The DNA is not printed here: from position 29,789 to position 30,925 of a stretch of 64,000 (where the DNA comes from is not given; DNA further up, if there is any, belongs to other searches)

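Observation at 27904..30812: ThiR (HTH+ThiN) regulator, SSS-family transporter operon, convergent with thiamine pyrophosphokinase: a compact thiamine salvage module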

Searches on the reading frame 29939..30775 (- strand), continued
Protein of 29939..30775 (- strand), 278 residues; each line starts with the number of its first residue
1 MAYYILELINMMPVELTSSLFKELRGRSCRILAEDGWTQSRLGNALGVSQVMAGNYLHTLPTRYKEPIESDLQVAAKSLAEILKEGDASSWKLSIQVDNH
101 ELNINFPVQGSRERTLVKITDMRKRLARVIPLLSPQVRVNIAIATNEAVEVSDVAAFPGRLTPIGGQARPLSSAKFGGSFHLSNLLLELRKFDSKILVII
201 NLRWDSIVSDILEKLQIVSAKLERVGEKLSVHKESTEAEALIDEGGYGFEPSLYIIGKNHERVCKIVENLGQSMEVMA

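Call 26: search_protein_families(library=ncbifam, proteins=[L012:10804-11910:+, L012:11903-13573:+, L012:13573-14172:+, L019:10768-11922:+], max_evalue=0.001)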
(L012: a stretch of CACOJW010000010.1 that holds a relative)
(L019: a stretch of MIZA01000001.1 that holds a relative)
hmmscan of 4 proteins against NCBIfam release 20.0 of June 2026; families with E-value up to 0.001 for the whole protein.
L012:10804-11910:+ (368 aa): 5 families
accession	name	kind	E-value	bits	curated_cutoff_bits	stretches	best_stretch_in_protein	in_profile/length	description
TIGR01254.1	sfuA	subfamily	6e-49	167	93.4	1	31-360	3-306/306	thiamine ABC transporter substrate-binding protein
TIGR01276.1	thiB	equivalog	9.1e-25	87.6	317.15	1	49-366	38-324/324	thiamine ABC transporter substrate binding subunit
TIGR03261.1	phnS2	equivalog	3.7e-10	39.4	392.75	1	12-308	4-277/334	putative 2-aminoethylphosphonate ABC transporter substrate-binding protein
NF011620.1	PRK15046.1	equivalog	2e-08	33.4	310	1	13-197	8-178/334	2-aminoethylphosphonate ABC transporter substrate-binding protein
TIGR03227.1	PhnS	equivalog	6.3e-08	31.9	395.3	1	35-201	37-190/360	2-aminoethylphosphonate ABC transporter substrate-binding protein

L012:11903-13573:+ (556 aa): 30 families (the best 25 are shown)
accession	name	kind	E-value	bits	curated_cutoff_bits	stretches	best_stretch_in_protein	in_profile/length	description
TIGR00969.1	3a0106s02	subfamily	2e-32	112.7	240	2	340-547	59-269/272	sulfate ABC transporter permease subunit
TIGR01581.1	Mo_ABC_porter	hypoth_equivalog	3.5e-30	105.2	210.3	2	342-543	21-225/225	ABC transporter permease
TIGR02141.1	modB_ABC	equivalog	2.8e-29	102.2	182.6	2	347-546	3-204/208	molybdate ABC transporter permease subunit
NF008208.0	PRK10971.1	equivalog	8.3e-29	100.9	415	2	381-550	94-269/277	sulfate/thiosulfate ABC transporter permease CysT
TIGR02139.1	permease_CysT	equivalog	1.9e-28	99.8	246.1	2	342-551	50-262/265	sulfate ABC transporter permease subunit CysT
NF006952.0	PRK09433.1-3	equivalog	4.8e-27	95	679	1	22-549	27-532/534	thiamine/thiamine pyrophosphate ABC transporter permease ThiP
NF006939.0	PRK09421.1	equivalog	9.2e-22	77.6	262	2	342-547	10-220/230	molybdate ABC transporter permease subunit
NF040839.1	tungstate_WtpB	equivalog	1.2e-20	74.2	340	2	337-549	43-249/251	tungstate ABC transporter permease WtpB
TIGR02140.1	permease_CysW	equivalog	4.7e-20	72.2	329.1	2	420-551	129-258/261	sulfate ABC transporter permease subunit CysW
NF006951.0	PRK09433.1-2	equivalog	1e-19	70.5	788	1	38-551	39-532/535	thiamine/thiamine pyrophosphate ABC transporter permease ThiP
TIGR01253.1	thiP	equivalog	4e-18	65.7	395.1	1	27-543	23-518/519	thiamine/thiamine pyrophosphate ABC transporter permease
TIGR03255.1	PhnV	equivalog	1.1e-17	64.6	358.7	1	287-546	18-263/270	2-aminoethylphosphonate ABC transport system, membrane component PhnV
NF006955.0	PRK09433.2-3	equivalog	1.8e-17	63.2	801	1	49-541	48-527/543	thiamine/thiamine pyrophosphate ABC transporter permease ThiP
NF006954.0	PRK09433.1-5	equivalog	5.1e-17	61.8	821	1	24-553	19-527/530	thiamine/thiamine pyrophosphate ABC transporter permease ThiP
NF007047.0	PRK09500.1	equivalog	9.4e-16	58.2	326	1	294-551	16-255/257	spermidine/putrescine ABC transporter permease PotC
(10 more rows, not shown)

L012:13573-14172:+ (199 aa): 192 families (the best 25 are shown)
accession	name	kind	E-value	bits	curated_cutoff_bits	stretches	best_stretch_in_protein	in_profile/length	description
TIGR03265.1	PhnT2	equivalog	3e-53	181.3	457.7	1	2-192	5-206/353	putative 2-aminoethylphosphonate ABC transporter ATP-binding protein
NF006987.0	PRK09452.1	equivalog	5.2e-53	180.1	482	1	2-194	18-221/378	spermidine/putrescine ABC transporter ATP-binding protein PotA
NF043075.1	MMSYN1_0197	equivalog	7.4e-50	169.8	550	1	2-194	3-206/341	spermidine/putrescine ABC transporter ATP-binding protein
NF040840.2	tungstate_WtpC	equivalog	9.5e-47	159.9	440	1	1-192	1-202/347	tungstate ABC transporter ATP-binding protein WtpC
NF008513.0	PRK11432.1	equivalog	3.2e-46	157.8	496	1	2-193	7-209/351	ferric ABC transporter ATP-binding protein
TIGR01187.1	potA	subfamily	4.5e-46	157.4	355.6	1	32-192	2-172/325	polyamine ABC transporter ATP-binding protein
TIGR00968.1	3a0106s01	subfamily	4.7e-46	157.2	342.75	1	5-194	4-204/237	sulfate ABC transporter ATP-binding protein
TIGR03258.1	PhnT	equivalog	1.1e-44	153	499.15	1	13-192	21-211/359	2-aminoethylphosphonate ABC transport system ATP-binding subunit PhnT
TIGR02142.1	modC_ABC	equivalog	3e-44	151.7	285.05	1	19-194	16-205/353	molybdenum ABC transporter ATP-binding protein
NF008653.0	PRK11650.1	subfamily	4.3e-43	147.7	432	1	2-194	4-208/357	sn-glycerol-3-phosphate ABC transporter ATP-binding protein UgpC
NF008233.0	PRK11000.1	equivalog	3.7e-41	141.2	568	1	4-194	6-207/369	maltose/maltodextrin ABC transporter ATP-binding protein MalK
NF008105.0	PRK10851.1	equivalog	4e-40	137.6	502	1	4-193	5-209/362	sulfate/thiosulfate ABC transporter ATP-binding protein CysA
NF008621.0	PRK11607.1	equivalog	6e-40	137.2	613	1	2-192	20-221/377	putrescine ABC transporter ATP-binding subunit PotG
TIGR03608.1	L_ocin_972_ABC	subfamily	2.4e-39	134.9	254.85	1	6-194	3-206/206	putative bacteriocin export ABC transporter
NF040933.2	ABC_arch_GlcV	equivalog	3.9e-39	134.5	450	1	6-192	7-213/357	glucose ABC transporter ATP-binding protein GlcV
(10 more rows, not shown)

L019:10768-11922:+ (384 aa): 5 families
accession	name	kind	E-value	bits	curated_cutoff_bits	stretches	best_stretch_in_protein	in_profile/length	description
TIGR01254.1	sfuA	subfamily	8.4e-46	156.6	93.4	1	46-376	3-306/306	thiamine ABC transporter substrate-binding protein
TIGR01276.1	thiB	equivalog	2.4e-21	76.3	317.15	1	65-380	39-322/324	thiamine ABC transporter substrate binding subunit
TIGR03261.1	phnS2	equivalog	6.6e-09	35.3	392.75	1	40-332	16-284/334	putative 2-aminoethylphosphonate ABC transporter substrate-binding protein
TIGR03227.1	PhnS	equivalog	3.1e-08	32.9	395.3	1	47-211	35-187/360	2-aminoethylphosphonate ABC transporter substrate-binding protein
NF011620.1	PRK15046.1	equivalog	1.5e-07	30.5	310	1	34-211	14-177/334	2-aminoethylphosphonate ABC transporter substrate-binding protein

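Call 27: search_protein_families(library=pfam, proteins=[L012:10804-11910:+, L012:11903-13573:+, L012:13573-14172:+], max_evalue=5)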
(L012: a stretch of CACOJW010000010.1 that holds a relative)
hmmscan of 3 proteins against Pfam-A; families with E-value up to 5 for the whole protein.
L012:10804-11910:+ (368 aa): 3 families
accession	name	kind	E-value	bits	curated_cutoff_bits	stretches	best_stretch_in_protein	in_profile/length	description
PF13343.11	SBP_bac_6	-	4e-13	49.8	24.6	2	83-217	4-136/245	Bacterial extracellular solute-binding protein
PF13416.11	SBP_bac_8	-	4.2e-09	37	27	1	47-305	2-247/279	Bacterial extracellular solute-binding protein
PF13531.11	SBP_bac_11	-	0.00038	20.7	25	1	42-305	11-216/227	Bacterial extracellular solute-binding protein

L012:11903-13573:+ (556 aa): 3 families
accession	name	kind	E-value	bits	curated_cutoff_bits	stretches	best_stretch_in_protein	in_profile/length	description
PF00528.27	BPD_transp_1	-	6.4e-13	49.3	26.4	2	375-545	12-172/184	Binding-protein-dependent transport system inner membrane component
PF02699.20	YajC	-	0.49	10.8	28.2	1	249-280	7-38/78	Preprotein translocase subunit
PF13571.11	DUF4133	-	1.2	10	25.2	1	457-498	38-79/91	Domain of unknown function (DUF4133)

L012:13573-14172:+ (199 aa): 39 families (the best 25 are shown)
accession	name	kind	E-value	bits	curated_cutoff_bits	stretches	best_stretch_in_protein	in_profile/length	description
PF00005.33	ABC_tran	-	5.4e-38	131.1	25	1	17-148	2-136/137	ABC transporter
PF13304.12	AAA_21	-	4e-07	30.8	27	2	28-46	1-19/304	AAA domain, putative AbiEii toxin, Type IV TA system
PF13401.12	AAA_22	-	1.6e-06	28.9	27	1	26-180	5-124/130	AAA domain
PF13476.12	AAA_23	-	2.9e-06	28.5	27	1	16-47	10-40/201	AAA domain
PF03215.21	Rad17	-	5.3e-06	26.9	23.8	1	22-47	41-66/186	Rad17 P-loop domain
PF13191.12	AAA_16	-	4.3e-05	24.5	32.6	1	25-146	23-140/167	AAA ATPase domain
PF01637.24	ATPase_2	-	0.00026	21.3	33.2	1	23-60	17-55/225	ATPase domain predominantly from Archaea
PF20720.3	nSTAND3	-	0.00099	19.3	27.2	1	14-47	5-38/155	Novel STAND NTPase 3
PF13555.12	AAA_29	-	0.001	19.2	27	1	15-43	11-39/61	P-loop containing region of AAA domain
PF25199.1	nSTAND_NTPase5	-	0.0013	19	34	1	11-47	20-62/145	Novel STAND NTPase 5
PF02463.25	SMC_N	-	0.0019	18.1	40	1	14-46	12-44/220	RecF/RecN/SMC N terminal domain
PF00004.35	AAA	-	0.002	19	21.2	1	31-71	3-46/131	ATPase family associated with various cellular activities (AAA)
PF03193.22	RsgA_GTPase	-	0.0025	18.1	30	1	14-57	95-137/174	RsgA GTPase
PF00931.28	NB-ARC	-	0.0029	17.3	23.5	1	14-46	7-38/248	NB-ARC domain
PF13173.12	AAA_14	-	0.003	18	27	1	27-66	3-42/129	AAA domain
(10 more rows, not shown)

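Call 43: predict_structure(alignment_id=A2)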
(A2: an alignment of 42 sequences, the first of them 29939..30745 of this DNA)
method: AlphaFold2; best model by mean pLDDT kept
length: 268 residues; sequences in the alignment: 42
mean_pLDDT: 81.3   pTM: 0.65
mean pLDDT of the five models: 81.3, 81.0, 78.8, 78.2, 76.4
residues with pLDDT >= 90: 98; 70-90: 121; 50-70: 42; < 50: 7
segments of 3 or more residues with pLDDT < 50: 53-55
pLDDT, mean of each block of 10 residues (from residue 1): 59 79 82 72 73 51 74 62 63 57 81 91 81 93 90 82 85 95 96 91 94 87 92 87 95 96 88
secondary structure, 60 per line:
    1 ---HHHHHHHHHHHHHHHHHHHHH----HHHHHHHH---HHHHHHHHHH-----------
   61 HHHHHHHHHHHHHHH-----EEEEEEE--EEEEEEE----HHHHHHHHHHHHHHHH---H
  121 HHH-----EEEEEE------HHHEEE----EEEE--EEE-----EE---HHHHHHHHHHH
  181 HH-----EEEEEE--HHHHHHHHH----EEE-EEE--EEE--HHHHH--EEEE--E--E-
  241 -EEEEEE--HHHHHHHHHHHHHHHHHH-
elements in order: H4-24 H29-36 H40-49 H61-75 E81-87 E90-96 H101-116 H120-123 E129-134 E144-146 E151-154 E157-159 H170-182 E188-193 H196-204 E209-211 E213-215 E218-220 H223-227 E230-233 E242-247 H250-267
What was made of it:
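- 29939..30745 (-): thiR: 268-aa HTH + ThiN regulator (the longest ORF runs to 30775, but the true start is Met11). The AF2 model has pLDDT 81 (call 43).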

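Call 47: fold_search(model_id=the predicted structure, library=pdb)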
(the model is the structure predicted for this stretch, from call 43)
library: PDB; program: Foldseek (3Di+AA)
matches with E <= 10: 337; with E <= 0.001: 5
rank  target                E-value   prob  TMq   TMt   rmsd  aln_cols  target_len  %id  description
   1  2php_A                1.1e-11  1.00  0.54  0.77   3.3       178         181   23  Crystal structure of the C-terminal domain of protein MJ0236 (Y236_METJA) (released 2007-04-24)
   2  2php_B                1.6e-11  1.00  0.55  0.77   3.2       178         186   23  Crystal structure of the C-terminal domain of protein MJ0236 (Y236_METJA) (released 2007-04-24)
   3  2php_E                2.0e-11  1.00  0.55  0.78   3.1       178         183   23  Crystal structure of the C-terminal domain of protein MJ0236 (Y236_METJA) (released 2007-04-24)
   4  2php_D                3.7e-11  1.00  0.54  0.77   3.3       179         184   23  Crystal structure of the C-terminal domain of protein MJ0236 (Y236_METJA) (released 2007-04-24)
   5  2pb9_A                3.1e-09  1.00  0.52  0.75   2.7       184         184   19  Crystal structure of C-terminal domain of phosphomethylpyrimidine kinase (released 2007-04-10)
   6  9m09_A                1.3e-03  1.00  0.36  0.35  11.6       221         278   12  Structure of TqaM from Penicillium aethiopicum in complex with substrate (released 2026-03-04)
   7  8ix6                  2.4e-03  1.00  0.34  0.40   7.7       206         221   10  Crystal structure of Pyruvic Oxime Dioxygenase (POD) from Bradyrhizobium sp. WSM3983 (released 2024-04-03)
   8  9ryg_C                2.6e-03  1.00  0.37  0.37  13.4       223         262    9  Bifunctional Non-haem Iron Oxygenase NovR Involved in Novobiocin Biosynthesis with product bound (released 2025-07-23)
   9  8iqa_C                2.8e-03  1.00  0.36  0.41   7.7       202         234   10  Crystal structure of Pyruvic Oxime Dioxygenase (POD) from Alcaligenes faecalis deleted N-terminal 18 residues (released 2024-03-20)
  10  8il8_A                3.3e-03  1.00  0.37  0.42   7.7       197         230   10  Crystal structure of Pyruvic Oxime Dioxygenase (POD) from Alcaligenes faecalis (released 2024-03-06)
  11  2z7b                  3.3e-03  1.00  0.33  0.36   8.5       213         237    8  Crystal Structure of Mesorhizobium loti 3-hydroxy-2-methylpyridine-4,5-dicarboxylate decarboxylase (released 2007-11-13)
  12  9ryg_A                4.3e-03  0.99  0.35  0.37  13.5       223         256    9  Bifunctional Non-haem Iron Oxygenase NovR Involved in Novobiocin Biosynthesis with product bound (released 2025-07-23)
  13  8iqa_B                4.6e-03  1.00  0.35  0.40   9.4       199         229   10  Crystal structure of Pyruvic Oxime Dioxygenase (POD) from Alcaligenes faecalis deleted N-terminal 18 residues (released 2024-03-20)
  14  9n43_A                4.6e-03  0.99  0.37  0.36  14.2       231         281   12  Crystal structure of none-heme iron enzyme (TqaM) from Trichoderma atroviride bound with iron (released 2026-01-28)
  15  1dzv                  5.8e-03  1.00  0.35  0.44   8.6       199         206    8  L-Fuculose-1-Phosphate Aldolase from Escherichia coli Mutant Y113F/Y209F (released 2000-06-02)
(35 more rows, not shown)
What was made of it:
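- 29972..30382 (-): ThiN-like ligand-binding domain (Pfam match), with conserved PGR and FGGSxH motifs. Foldseek TM 0.77 and 0.75 to these ThiN domains (call 47).
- On ThiR (HTH-ThiN thiamine regulator): Foldseek TM 0.77 to 2PHP and 0.75 to 2PB9 (call 47).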
